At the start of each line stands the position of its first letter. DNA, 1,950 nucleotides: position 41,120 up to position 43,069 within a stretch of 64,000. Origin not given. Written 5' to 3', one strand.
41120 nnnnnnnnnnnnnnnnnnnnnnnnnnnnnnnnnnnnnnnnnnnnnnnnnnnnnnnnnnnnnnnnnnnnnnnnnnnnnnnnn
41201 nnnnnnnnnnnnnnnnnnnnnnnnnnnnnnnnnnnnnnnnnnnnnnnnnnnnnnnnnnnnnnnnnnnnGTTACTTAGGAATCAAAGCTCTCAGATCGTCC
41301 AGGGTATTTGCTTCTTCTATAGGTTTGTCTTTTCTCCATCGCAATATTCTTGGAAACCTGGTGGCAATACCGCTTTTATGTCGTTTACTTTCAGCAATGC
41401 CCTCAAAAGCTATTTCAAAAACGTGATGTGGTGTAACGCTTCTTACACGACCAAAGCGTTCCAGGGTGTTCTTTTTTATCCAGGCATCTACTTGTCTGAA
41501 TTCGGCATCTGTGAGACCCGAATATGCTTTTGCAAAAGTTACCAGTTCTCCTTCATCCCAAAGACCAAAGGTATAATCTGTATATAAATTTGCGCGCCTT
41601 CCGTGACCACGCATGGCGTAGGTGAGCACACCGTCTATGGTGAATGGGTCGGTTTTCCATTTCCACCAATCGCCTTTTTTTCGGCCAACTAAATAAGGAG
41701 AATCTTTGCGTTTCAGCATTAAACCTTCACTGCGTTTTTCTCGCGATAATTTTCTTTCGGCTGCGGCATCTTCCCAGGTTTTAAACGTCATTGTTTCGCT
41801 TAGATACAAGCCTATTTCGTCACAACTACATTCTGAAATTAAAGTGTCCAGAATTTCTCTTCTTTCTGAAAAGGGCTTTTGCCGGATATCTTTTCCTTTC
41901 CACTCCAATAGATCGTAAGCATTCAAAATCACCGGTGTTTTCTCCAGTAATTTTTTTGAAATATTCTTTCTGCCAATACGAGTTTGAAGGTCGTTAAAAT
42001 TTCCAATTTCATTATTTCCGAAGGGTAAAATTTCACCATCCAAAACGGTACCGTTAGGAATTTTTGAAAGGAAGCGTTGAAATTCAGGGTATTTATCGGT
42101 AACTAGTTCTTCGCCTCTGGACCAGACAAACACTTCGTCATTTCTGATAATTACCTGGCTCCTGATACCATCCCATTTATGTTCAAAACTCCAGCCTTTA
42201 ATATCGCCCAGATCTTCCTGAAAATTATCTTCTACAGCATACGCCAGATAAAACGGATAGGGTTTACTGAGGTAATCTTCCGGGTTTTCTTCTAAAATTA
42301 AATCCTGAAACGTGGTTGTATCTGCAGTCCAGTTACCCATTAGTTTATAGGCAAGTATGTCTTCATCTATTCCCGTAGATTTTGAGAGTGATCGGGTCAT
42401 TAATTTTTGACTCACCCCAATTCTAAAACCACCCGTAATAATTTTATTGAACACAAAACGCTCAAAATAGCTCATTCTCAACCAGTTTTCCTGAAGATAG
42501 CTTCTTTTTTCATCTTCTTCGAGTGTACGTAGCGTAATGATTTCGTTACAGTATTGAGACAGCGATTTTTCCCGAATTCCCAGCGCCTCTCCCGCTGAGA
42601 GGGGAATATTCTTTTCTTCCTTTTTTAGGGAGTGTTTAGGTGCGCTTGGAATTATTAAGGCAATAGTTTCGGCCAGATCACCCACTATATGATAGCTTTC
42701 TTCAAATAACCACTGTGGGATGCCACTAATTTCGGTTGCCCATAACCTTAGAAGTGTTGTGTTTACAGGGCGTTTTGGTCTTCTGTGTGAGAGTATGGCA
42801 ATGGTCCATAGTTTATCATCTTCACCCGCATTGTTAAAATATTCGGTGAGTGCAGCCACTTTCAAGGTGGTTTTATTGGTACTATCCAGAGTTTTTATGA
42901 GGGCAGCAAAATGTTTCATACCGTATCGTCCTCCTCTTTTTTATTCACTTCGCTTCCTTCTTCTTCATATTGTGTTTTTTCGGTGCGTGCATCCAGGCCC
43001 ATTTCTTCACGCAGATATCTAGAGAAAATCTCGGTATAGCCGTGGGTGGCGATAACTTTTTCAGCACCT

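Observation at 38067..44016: Complete ligase-associated DNA-damage-response (LADDR) operon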

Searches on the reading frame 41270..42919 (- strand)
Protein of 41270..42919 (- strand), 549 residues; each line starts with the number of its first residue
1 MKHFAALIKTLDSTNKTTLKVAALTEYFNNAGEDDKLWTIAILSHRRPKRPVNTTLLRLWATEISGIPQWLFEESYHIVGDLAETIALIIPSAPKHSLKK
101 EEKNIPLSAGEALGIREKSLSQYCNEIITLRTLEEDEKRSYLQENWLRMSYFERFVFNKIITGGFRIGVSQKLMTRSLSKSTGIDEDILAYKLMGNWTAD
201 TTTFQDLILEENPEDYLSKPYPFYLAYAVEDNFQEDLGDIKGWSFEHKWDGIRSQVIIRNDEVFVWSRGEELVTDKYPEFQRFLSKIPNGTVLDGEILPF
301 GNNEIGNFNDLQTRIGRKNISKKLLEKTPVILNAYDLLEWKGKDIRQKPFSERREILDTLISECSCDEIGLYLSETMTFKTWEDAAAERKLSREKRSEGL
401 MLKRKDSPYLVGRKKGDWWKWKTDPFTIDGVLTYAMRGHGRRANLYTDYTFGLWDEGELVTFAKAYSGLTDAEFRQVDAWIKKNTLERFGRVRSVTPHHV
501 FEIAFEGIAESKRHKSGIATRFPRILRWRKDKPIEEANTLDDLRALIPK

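Call 3: search_protein_families(library=pfam, proteins=[window:41270-42919:-])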
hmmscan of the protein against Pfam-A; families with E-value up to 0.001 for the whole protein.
window:41270-42919:- (549 aa): 4 families
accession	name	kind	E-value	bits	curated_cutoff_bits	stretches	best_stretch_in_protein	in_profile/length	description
PF01068.26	DNA_ligase_A_M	-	2.5e-31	109.4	26.2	1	234-422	11-204/204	ATP dependent DNA ligase domain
PF04675.19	DNA_ligase_A_N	-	5.9e-14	53.1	24.6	1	2-178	3-173/174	DNA ligase N terminus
PF04679.21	DNA_ligase_A_C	-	2.7e-10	41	27.5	1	443-532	2-94/94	ATP dependent DNA ligase C terminal region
PF01331.24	mRNA_cap_enzyme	-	3.3e-05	24.3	29.6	0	334-422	94-194/194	mRNA capping enzyme, catalytic domain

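Call 4: search_protein_families(library=ncbifam, proteins=[window:41270-42919:-])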
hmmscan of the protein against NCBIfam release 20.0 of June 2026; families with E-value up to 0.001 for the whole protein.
window:41270-42919:- (549 aa): 13 families
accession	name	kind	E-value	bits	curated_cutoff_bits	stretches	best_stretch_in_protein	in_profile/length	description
NF006701.0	PRK09247.1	equivalog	1.8e-203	677.4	543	1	1-548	1-536/540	ATP-dependent DNA ligase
TIGR04120.1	DNA_lig_bact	equivalog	3.3e-180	600.5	400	1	2-547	1-526/526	cisplatin damage response ATP-dependent DNA ligase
NF002868.0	PRK03180.1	equivalog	1.1e-48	166.2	641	1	139-547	98-506/509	ATP-dependent DNA ligase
NF041331.1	LigA_Halo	equivalog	2.7e-48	164.8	830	1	235-546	241-550/552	ATP-dependent DNA ligase LigA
TIGR00574.1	dnl1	superfamily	9.5e-44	150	217.8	1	134-546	75-525/527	ATP-dependent DNA ligase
TIGR02779.1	NHEJ_ligase_lig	equivalog_domain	1.4e-39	136.1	227.75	1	241-513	14-282/302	non-homologous end-joining DNA ligase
TIGR02776.1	NHEJ_ligase_prk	equivalog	2.4e-34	119.2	373.2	1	241-511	5-272/587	DNA ligase D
NF007210.0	PRK09632.1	equivalog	8e-34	117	989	1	240-485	493-720/781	ATP-dependent DNA ligase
NF007211.0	PRK09633.1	equivalog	2.3e-24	85.7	774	1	241-510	16-287/610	DNA ligase D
NF006078.0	PRK08224.1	equivalog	1.9e-23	83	296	1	237-473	20-246/350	ATP-dependent DNA ligase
NF004628.0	PRK05972.1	subfamily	3.7e-23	81.6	895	1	239-484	258-487/870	ATP-dependent DNA ligase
NF005796.0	PRK07636.1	subfamily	1.7e-21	76.6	337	1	242-420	19-183/275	ATP-dependent DNA ligase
NF006592.0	PRK09125.1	equivalog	4.7e-06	25.8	200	1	236-415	39-195/283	DNA ligase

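Call 31: search_solved_structures(query=window:41270-42919:-, show_alignments=1, max_evalue=1e-10)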
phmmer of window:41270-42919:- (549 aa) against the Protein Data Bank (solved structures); distinct sequences matched with E-value up to 1e-10: 28.
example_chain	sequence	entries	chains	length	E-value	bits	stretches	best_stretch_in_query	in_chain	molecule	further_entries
9df9_A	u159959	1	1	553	1.9e-42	148.7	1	5-544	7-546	DNA ligase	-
9dfa_A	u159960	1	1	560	1.3e-41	146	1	5-544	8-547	DNA ligase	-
3rr5_A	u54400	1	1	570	4.2e-41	144.3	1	52-544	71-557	DNA ligase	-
2cfm_A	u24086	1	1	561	8e-41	143.3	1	56-544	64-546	THERMOSTABLE DNA LIGASE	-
4eq5_A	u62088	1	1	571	3.6e-39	137.9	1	4-545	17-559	DNA ligase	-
3gde_A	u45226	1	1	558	3.7e-35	124.6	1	152-544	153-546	DNA ligase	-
2hiv_A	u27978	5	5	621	7.1e-20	74.2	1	234-545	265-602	Thermostable DNA ligase | DNA ligase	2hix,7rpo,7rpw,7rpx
9bs3_A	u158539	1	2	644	2e-18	69.4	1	243-544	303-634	DNA ligase 1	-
6p09_A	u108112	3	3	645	2e-18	69.4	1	243-544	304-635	DNA ligase 1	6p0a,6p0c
9yhy_A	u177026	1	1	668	2.2e-18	69.3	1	243-544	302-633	DNA ligase 1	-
1x9n_A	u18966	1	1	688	2.4e-18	69.1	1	243-544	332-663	DNA ligase I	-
7l34_A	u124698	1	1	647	2.8e-18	68.9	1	243-544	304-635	DNA ligase 1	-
7qo1_A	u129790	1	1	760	3.3e-18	68.7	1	243-544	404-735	DNA ligase 1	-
7qnz_A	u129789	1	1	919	5.8e-18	67.9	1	243-544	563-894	DNA ligase 1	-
6q1v_A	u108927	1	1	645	9.6e-18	67.2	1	243-544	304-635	DNA ligase 1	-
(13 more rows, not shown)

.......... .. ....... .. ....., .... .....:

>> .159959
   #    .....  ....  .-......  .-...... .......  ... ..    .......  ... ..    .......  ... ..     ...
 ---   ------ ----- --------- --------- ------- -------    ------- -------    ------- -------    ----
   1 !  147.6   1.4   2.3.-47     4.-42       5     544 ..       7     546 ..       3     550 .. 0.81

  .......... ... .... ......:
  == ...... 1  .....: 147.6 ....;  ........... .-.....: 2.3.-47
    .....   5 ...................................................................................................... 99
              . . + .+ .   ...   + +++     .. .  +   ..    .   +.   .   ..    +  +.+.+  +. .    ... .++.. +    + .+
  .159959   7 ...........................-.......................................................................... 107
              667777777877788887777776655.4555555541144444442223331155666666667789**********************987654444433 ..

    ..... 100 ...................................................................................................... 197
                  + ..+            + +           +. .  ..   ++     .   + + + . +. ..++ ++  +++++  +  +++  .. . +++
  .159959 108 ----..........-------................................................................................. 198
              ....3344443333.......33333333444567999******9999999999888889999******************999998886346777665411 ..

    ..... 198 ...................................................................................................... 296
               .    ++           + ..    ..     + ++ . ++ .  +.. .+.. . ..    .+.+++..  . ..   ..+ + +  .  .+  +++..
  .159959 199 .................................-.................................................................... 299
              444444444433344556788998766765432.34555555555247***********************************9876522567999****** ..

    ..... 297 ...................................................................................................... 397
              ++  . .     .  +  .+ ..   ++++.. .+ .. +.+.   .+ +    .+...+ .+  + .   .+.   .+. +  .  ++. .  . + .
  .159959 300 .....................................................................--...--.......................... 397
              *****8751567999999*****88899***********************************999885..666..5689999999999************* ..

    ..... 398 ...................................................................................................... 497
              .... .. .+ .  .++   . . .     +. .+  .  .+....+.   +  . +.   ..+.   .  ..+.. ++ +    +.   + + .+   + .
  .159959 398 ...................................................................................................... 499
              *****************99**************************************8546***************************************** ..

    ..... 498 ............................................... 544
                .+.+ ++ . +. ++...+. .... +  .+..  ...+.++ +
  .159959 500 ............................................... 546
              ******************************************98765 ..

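Call 61: search_protein_families(library=padloc, proteins=[window:41270-42919:-], max_evalue=0.001)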
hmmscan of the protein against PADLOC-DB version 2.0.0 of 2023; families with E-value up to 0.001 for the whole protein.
window:41270-42919:- (549 aa): 0 families

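Call 66: find_encoding_contigs(protein=window:41270-42919:-, flank=3000, max_places=3)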
Protein window:41270-42919:- (549 aa): no gene with exactly this product is on record in the collection.
